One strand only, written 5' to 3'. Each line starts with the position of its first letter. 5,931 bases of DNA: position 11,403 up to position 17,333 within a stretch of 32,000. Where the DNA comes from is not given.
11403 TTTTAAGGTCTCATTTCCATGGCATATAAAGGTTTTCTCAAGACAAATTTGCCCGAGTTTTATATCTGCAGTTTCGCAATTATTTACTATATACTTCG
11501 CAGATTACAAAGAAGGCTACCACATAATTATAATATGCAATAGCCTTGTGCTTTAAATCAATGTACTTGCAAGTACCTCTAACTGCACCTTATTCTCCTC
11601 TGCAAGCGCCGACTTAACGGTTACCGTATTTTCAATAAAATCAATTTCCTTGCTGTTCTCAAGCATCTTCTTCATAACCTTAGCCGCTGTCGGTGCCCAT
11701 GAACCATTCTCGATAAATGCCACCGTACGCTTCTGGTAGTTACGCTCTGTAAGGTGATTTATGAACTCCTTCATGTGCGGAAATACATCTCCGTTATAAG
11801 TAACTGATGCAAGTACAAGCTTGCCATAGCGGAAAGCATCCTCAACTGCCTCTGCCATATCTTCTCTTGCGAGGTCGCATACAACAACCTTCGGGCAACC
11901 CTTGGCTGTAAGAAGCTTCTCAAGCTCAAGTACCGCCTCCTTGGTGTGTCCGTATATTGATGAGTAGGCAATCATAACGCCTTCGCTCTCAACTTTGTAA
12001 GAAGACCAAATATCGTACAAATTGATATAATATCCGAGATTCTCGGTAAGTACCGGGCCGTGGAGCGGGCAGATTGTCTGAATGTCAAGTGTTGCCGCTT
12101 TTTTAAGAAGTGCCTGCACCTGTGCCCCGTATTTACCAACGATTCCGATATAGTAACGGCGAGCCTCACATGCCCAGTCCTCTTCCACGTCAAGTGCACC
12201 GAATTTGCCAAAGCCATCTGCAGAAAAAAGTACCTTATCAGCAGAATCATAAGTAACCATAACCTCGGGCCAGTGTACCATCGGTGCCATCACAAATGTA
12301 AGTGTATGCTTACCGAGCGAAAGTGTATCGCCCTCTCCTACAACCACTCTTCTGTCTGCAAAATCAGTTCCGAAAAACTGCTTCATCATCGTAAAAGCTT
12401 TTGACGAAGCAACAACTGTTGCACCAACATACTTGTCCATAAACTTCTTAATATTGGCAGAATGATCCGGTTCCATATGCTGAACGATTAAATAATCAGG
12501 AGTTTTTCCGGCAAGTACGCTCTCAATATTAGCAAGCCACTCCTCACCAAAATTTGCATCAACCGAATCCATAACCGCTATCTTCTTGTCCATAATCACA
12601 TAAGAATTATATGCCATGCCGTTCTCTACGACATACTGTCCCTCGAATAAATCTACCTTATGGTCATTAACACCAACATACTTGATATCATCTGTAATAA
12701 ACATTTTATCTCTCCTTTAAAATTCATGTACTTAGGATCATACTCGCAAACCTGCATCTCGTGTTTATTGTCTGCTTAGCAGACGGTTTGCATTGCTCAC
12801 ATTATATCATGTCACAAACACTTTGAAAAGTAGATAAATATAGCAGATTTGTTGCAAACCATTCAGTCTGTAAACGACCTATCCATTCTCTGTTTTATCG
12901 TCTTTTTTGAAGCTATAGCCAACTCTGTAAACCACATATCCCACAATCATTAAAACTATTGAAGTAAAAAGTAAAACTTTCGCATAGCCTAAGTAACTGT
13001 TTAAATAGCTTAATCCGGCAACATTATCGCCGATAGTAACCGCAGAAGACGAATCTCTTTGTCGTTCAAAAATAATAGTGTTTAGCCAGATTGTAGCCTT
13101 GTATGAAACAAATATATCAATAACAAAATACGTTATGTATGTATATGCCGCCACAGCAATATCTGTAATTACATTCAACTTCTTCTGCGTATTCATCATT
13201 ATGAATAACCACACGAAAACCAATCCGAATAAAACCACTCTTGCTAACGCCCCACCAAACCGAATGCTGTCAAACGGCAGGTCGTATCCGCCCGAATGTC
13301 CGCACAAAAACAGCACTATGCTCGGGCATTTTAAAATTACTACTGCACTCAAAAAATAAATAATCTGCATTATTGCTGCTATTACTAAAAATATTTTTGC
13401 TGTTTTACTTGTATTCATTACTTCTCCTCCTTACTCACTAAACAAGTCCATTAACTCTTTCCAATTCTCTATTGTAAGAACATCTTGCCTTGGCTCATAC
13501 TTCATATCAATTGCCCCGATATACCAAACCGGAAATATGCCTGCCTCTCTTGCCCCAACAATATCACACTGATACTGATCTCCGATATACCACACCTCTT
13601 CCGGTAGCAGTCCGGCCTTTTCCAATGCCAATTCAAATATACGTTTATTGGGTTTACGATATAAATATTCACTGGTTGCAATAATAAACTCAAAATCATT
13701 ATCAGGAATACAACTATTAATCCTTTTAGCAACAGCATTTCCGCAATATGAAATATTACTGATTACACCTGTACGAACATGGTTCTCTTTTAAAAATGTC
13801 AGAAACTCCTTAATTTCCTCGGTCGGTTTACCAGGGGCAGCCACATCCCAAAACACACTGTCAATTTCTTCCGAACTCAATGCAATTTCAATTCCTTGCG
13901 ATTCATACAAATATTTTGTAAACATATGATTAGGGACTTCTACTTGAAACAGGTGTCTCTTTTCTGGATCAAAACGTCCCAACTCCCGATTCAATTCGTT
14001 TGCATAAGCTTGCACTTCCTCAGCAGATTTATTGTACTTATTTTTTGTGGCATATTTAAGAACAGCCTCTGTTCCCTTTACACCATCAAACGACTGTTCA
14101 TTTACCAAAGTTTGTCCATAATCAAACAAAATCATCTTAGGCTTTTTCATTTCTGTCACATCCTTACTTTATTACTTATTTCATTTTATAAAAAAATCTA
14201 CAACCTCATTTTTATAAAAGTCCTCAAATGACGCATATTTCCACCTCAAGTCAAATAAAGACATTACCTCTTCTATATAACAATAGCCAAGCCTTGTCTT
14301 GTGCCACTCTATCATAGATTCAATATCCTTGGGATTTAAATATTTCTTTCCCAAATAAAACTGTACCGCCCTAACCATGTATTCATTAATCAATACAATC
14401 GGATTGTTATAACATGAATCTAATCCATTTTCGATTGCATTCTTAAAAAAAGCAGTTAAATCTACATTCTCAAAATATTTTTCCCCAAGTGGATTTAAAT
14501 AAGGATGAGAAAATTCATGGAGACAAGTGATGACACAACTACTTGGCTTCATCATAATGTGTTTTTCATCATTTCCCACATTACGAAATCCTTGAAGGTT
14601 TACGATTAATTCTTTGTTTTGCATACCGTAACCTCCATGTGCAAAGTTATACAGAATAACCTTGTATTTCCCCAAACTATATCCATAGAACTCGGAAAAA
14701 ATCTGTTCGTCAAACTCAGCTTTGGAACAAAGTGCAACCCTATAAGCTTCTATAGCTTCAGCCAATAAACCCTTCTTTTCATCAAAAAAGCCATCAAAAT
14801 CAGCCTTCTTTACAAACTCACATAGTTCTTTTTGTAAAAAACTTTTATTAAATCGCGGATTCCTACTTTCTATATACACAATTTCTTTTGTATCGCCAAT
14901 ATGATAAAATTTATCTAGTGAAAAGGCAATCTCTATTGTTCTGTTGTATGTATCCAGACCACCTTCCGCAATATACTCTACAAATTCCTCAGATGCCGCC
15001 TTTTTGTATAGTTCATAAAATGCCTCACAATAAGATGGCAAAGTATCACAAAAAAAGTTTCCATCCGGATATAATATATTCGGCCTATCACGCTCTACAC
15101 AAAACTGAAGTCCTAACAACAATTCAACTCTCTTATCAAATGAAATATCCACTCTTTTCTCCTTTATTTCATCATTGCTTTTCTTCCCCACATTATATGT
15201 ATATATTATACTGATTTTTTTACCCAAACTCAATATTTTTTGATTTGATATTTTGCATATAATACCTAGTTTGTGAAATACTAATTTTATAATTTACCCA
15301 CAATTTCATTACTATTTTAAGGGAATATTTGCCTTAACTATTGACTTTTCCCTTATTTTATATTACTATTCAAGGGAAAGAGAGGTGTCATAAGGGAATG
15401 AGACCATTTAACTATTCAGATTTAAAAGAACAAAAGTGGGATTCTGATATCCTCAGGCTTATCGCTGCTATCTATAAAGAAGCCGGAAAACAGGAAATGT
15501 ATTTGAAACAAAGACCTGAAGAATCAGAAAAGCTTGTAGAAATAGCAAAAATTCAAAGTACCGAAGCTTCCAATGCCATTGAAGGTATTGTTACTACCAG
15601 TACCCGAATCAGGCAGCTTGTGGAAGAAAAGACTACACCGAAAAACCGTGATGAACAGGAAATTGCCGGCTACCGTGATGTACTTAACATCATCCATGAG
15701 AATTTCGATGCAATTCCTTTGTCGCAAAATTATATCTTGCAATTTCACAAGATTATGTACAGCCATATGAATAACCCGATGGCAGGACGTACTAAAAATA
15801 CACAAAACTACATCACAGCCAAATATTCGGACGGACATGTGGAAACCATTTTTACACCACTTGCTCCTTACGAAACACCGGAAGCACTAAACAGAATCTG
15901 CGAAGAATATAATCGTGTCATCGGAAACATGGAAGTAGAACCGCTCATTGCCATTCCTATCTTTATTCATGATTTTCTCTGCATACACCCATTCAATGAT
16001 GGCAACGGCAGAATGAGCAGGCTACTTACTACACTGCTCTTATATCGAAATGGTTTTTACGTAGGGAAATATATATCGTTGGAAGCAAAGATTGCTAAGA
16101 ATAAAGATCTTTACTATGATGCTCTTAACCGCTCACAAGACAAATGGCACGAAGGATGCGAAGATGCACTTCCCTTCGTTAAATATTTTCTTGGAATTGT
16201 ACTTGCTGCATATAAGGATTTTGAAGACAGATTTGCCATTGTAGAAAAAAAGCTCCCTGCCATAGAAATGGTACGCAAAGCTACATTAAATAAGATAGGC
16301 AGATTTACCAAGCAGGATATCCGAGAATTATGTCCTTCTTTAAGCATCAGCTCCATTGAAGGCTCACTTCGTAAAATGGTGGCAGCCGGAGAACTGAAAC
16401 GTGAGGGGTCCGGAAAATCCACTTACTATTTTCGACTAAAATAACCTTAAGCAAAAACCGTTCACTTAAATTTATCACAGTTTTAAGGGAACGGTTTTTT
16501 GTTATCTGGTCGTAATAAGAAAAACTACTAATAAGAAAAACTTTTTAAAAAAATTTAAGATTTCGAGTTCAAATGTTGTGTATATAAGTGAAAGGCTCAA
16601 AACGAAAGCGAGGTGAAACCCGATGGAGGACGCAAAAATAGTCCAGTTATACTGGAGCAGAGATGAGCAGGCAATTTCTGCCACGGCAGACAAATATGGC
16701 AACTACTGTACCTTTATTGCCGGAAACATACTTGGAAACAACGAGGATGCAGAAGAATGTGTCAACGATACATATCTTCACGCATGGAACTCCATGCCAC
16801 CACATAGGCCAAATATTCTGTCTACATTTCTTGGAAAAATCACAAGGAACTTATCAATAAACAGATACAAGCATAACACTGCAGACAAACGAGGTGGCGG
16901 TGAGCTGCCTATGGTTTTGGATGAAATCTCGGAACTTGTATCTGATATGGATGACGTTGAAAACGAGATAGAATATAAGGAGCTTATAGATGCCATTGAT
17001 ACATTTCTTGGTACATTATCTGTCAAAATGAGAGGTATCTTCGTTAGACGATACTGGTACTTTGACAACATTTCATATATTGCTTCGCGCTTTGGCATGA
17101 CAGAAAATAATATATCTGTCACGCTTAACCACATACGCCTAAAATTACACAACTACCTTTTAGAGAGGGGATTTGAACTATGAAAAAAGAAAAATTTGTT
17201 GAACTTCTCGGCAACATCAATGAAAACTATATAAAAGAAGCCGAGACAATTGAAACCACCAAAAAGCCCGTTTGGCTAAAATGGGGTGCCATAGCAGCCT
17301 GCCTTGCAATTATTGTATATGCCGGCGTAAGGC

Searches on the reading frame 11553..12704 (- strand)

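Call 71: search_protein_families(library=pfam, proteins=[window:11553-12704:-], max_evalue=0.00001)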
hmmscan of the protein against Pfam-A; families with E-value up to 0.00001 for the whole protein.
window:11553-12704:- (383 aa): 3 families
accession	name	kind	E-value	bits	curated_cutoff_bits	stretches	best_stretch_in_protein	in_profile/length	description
PF19583.5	ODP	-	4.9e-18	66.1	27.2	1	32-216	3-194/194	ODP family beta lactamase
PF12724.12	Flavodoxin_5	-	7e-09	36.6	27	1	244-351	1-103/145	Flavodoxin domain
PF00753.33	Lactamase_B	-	1.6e-06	28.6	22.7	1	62-180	37-162/196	Metallo-beta-lactamase superfamily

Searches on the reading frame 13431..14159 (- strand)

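Call 71: search_protein_families(library=pfam, proteins=[window:13431-14159:-], max_evalue=0.00001)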
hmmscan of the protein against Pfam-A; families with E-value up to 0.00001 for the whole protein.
window:13431-14159:- (242 aa): 3 families
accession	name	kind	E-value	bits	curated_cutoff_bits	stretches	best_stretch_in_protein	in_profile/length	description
PF00702.32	Hydrolase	-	3.3e-16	60.7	26.4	1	8-207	2-191/191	haloacid dehalogenase-like hydrolase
PF13419.12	HAD_2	-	1.3e-15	58.4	23.8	1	96-209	66-174/178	Haloacid dehalogenase-like hydrolase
PF13242.12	Hydrolase_like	-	8.4e-10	38.9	22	1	167-208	2-43/75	HAD-hyrolase-like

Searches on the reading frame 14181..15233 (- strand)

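Call 71: search_protein_families(library=pfam, proteins=[window:14181-15233:-], max_evalue=0.00001)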
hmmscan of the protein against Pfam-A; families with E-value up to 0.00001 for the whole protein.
window:14181-15233:- (350 aa): 1 family
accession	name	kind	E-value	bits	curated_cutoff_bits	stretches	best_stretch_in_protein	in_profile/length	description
PF16286.10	DUF4932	-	2.2e-16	60.6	28.7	1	123-344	103-329/332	Domain of unknown function (DUF4932)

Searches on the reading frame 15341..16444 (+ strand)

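Call 71: search_protein_families(library=pfam, proteins=[window:15341-16444:+], max_evalue=0.00001)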
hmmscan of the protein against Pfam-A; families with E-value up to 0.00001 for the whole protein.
window:15341-16444:+ (367 aa): 1 family
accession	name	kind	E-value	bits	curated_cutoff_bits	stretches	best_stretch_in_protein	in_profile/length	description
PF02661.23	Fic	-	1.5e-16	61.4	24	1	126-234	1-93/93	Fic/DOC family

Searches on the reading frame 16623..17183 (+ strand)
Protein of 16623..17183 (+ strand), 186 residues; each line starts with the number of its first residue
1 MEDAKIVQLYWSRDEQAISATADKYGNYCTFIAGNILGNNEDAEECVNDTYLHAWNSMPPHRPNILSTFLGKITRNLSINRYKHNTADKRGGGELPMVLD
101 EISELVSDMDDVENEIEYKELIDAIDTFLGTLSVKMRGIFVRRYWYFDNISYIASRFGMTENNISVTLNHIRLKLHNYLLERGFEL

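Call 71: search_protein_families(library=pfam, proteins=[window:16623-17183:+], max_evalue=0.00001)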
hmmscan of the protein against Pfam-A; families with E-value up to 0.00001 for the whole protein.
window:16623-17183:+ (186 aa): 1 family
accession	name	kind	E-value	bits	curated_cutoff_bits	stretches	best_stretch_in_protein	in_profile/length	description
PF04542.20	Sigma70_r2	-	1.6e-07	31.5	24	1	29-85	9-68/71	Sigma-70 region 2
